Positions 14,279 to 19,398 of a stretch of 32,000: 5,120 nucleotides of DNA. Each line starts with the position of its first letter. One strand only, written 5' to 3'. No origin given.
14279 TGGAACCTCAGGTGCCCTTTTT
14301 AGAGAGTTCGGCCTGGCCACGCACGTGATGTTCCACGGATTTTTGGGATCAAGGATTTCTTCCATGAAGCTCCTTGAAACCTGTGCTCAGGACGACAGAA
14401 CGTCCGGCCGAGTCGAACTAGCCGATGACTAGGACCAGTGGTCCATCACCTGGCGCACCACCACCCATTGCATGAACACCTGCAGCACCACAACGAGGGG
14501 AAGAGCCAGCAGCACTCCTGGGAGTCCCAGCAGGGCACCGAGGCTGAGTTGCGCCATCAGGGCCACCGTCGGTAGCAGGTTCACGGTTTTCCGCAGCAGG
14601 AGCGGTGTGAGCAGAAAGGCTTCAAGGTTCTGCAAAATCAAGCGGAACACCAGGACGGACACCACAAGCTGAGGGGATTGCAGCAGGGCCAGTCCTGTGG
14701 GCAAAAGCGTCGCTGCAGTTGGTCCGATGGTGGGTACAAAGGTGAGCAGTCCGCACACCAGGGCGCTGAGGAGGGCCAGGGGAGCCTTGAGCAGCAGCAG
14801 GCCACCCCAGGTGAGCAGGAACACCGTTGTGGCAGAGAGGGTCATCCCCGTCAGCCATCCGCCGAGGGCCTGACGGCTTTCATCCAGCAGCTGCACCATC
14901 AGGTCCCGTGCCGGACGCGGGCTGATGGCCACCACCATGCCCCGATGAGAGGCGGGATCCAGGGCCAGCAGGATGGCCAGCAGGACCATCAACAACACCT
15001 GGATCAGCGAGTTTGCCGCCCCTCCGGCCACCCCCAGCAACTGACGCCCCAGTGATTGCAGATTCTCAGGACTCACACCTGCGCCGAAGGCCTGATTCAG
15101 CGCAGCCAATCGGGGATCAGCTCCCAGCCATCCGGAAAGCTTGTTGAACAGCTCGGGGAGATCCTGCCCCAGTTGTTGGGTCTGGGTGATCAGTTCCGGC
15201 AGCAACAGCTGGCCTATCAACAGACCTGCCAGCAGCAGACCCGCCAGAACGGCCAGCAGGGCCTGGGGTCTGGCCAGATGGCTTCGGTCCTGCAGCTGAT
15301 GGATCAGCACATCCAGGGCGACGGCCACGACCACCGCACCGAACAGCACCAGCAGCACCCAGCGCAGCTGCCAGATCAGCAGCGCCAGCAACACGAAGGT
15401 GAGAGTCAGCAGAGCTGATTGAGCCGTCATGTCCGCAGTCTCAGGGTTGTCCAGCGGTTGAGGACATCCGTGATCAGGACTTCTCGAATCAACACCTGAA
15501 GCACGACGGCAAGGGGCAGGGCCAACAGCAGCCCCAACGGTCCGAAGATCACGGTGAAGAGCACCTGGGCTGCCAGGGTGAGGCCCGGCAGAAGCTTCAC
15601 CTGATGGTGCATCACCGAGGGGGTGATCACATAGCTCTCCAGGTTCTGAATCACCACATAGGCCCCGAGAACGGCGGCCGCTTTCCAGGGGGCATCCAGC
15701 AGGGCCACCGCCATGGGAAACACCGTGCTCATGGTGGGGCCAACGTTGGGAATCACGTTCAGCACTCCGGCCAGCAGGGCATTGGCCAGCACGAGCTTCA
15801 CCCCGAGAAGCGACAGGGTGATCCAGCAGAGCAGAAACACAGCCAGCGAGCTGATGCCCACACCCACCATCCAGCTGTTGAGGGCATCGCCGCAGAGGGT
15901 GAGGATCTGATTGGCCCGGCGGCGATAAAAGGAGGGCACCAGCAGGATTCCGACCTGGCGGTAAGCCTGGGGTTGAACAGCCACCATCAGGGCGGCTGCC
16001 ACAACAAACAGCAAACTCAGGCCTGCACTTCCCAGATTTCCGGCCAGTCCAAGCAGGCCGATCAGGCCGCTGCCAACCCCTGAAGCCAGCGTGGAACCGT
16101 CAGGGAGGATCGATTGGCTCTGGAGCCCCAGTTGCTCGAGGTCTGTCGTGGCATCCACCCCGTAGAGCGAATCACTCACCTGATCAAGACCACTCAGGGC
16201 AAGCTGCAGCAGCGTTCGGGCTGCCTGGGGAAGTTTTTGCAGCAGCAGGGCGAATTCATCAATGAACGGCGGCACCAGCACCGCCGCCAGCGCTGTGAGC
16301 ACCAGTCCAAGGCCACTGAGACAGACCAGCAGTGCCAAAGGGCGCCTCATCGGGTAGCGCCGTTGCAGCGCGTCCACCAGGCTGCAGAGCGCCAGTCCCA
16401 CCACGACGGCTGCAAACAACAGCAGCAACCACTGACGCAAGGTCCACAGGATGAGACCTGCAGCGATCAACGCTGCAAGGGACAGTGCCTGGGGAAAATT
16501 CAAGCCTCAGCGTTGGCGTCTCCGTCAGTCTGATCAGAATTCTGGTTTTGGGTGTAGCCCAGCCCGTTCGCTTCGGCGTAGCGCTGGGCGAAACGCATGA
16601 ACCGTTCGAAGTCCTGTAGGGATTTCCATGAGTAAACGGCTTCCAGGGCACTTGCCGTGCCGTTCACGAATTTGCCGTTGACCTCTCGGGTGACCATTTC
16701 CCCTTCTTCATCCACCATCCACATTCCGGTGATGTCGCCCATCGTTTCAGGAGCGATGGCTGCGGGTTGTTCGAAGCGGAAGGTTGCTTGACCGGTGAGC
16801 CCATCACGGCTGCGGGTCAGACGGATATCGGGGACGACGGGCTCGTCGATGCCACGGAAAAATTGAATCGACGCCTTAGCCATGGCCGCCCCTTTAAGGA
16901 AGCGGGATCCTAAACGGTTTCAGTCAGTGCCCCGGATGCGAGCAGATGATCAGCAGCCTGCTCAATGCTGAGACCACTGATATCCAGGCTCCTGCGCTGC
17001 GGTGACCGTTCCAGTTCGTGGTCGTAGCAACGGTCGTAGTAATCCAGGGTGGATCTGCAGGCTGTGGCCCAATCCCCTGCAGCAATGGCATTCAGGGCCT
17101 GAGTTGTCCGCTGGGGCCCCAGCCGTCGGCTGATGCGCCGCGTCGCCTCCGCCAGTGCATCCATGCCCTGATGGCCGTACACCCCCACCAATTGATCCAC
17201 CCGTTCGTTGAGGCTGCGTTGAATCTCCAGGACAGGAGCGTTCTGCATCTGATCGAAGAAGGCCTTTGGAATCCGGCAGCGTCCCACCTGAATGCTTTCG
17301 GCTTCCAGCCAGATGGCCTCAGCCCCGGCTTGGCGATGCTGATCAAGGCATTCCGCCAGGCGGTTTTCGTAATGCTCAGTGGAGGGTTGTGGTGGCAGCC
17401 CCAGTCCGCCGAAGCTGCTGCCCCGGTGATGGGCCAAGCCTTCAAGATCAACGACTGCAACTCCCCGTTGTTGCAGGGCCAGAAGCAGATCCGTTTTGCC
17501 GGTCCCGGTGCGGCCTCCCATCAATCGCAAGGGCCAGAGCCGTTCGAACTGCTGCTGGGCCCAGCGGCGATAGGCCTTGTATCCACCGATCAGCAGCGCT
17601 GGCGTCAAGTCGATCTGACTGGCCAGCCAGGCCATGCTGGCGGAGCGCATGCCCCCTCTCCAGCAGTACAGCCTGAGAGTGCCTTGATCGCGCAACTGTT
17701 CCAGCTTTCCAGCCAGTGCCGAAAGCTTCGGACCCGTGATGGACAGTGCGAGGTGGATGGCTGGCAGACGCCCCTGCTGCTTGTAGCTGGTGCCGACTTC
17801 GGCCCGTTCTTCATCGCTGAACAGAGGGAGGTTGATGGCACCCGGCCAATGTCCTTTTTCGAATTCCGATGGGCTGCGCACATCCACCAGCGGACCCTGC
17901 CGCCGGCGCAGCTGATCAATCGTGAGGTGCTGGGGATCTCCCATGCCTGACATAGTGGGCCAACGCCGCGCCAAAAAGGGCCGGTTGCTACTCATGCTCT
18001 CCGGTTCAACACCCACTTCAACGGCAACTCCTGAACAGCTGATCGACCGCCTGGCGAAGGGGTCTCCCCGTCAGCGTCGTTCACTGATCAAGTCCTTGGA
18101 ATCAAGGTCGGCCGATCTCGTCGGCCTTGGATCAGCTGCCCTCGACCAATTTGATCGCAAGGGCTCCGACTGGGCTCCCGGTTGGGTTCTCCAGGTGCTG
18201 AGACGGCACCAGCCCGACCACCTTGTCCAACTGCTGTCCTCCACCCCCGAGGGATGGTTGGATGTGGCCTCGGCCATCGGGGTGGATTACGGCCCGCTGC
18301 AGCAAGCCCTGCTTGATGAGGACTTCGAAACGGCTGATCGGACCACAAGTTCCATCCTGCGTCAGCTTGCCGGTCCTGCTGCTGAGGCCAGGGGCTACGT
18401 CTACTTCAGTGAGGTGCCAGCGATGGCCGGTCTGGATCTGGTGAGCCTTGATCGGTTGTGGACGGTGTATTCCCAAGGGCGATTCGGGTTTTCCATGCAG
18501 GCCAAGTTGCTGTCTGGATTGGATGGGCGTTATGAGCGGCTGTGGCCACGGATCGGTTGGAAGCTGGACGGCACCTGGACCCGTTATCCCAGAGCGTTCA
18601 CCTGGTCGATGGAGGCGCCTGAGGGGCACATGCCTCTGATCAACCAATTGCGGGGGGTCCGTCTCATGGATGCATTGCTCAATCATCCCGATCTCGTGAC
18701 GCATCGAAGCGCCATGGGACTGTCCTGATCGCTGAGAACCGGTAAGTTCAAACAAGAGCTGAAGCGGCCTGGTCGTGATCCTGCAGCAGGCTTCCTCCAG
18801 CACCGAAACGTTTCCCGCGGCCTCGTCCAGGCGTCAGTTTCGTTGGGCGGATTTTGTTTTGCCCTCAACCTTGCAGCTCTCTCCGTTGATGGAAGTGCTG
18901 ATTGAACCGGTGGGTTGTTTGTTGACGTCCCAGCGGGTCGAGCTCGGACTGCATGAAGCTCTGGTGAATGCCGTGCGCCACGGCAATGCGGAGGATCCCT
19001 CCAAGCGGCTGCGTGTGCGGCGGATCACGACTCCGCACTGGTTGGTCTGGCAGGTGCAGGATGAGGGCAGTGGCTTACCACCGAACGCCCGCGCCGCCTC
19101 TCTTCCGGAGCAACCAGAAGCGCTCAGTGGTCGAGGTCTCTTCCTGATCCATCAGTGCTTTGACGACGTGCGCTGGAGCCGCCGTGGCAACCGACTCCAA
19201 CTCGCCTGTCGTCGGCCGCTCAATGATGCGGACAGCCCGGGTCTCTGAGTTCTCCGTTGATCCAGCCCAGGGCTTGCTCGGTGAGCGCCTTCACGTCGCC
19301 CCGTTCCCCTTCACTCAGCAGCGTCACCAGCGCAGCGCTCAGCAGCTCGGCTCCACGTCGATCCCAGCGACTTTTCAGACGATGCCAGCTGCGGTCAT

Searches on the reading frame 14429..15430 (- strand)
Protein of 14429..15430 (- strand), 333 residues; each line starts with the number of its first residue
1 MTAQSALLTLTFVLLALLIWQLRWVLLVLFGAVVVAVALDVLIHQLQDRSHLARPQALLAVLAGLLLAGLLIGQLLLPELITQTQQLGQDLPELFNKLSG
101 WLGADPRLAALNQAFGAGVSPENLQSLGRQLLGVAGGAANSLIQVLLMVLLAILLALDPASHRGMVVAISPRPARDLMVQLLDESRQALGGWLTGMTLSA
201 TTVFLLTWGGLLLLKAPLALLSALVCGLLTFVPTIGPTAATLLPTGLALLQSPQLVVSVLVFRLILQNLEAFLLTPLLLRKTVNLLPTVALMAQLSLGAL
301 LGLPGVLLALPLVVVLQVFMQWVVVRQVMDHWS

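Call 44: search_protein_families(library=pfam, proteins=[window:14429-15430:-], max_evalue=0.001)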
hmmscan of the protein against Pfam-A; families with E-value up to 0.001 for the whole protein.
window:14429-15430:- (333 aa): 1 family
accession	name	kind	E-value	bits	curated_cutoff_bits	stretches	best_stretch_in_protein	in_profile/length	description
PF01594.21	AI-2E_transport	-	1.6e-44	152.9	34.3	1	7-321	3-324/327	AI-2E family transporter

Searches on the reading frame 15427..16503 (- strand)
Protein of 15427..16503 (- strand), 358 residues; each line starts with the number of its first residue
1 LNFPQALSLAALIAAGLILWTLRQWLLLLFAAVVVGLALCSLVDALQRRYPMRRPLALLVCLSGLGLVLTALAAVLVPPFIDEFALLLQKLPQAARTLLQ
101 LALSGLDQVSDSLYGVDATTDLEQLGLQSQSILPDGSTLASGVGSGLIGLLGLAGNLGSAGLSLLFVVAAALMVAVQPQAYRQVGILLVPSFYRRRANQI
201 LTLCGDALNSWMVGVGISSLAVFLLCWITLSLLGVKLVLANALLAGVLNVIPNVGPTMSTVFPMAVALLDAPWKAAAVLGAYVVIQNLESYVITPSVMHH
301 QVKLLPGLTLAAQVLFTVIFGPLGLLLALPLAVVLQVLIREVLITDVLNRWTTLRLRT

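Call 44: search_protein_families(library=pfam, proteins=[window:15427-16503:-], max_evalue=0.001)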
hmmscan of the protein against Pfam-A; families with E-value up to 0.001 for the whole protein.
window:15427-16503:- (358 aa): 1 family
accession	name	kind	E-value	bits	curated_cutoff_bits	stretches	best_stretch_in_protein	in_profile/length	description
PF01594.21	AI-2E_transport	-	1e-47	163.4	34.3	1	9-341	5-325/327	AI-2E family transporter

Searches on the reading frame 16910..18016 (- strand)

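Call 57: search_protein_families(library=pfam, proteins=[window:16910-18016:-], max_evalue=0.0001)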
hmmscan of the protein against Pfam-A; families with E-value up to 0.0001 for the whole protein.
window:16910-18016:- (368 aa): 1 family
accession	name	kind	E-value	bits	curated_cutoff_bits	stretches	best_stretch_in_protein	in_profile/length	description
PF00581.25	Rhodanese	-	5.2e-11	43.3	22.2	1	40-150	12-100/102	Rhodanese-like domain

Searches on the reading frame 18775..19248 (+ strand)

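Call 57: search_protein_families(library=pfam, proteins=[window:18775-19248:+], max_evalue=0.0001)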
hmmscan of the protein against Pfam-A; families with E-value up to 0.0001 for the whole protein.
window:18775-19248:+ (157 aa): 2 families
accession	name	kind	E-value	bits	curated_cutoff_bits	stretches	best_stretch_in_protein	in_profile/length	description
PF13581.12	HATPase_c_2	-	6.6e-19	68.6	27.4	1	53-143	30-125/127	Histidine kinase-like ATPase domain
PF02518.31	HATPase_c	-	1.8e-05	25.6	26.4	1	54-125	5-80/111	Histidine kinase-, DNA gyrase B-, and HSP90-like ATPase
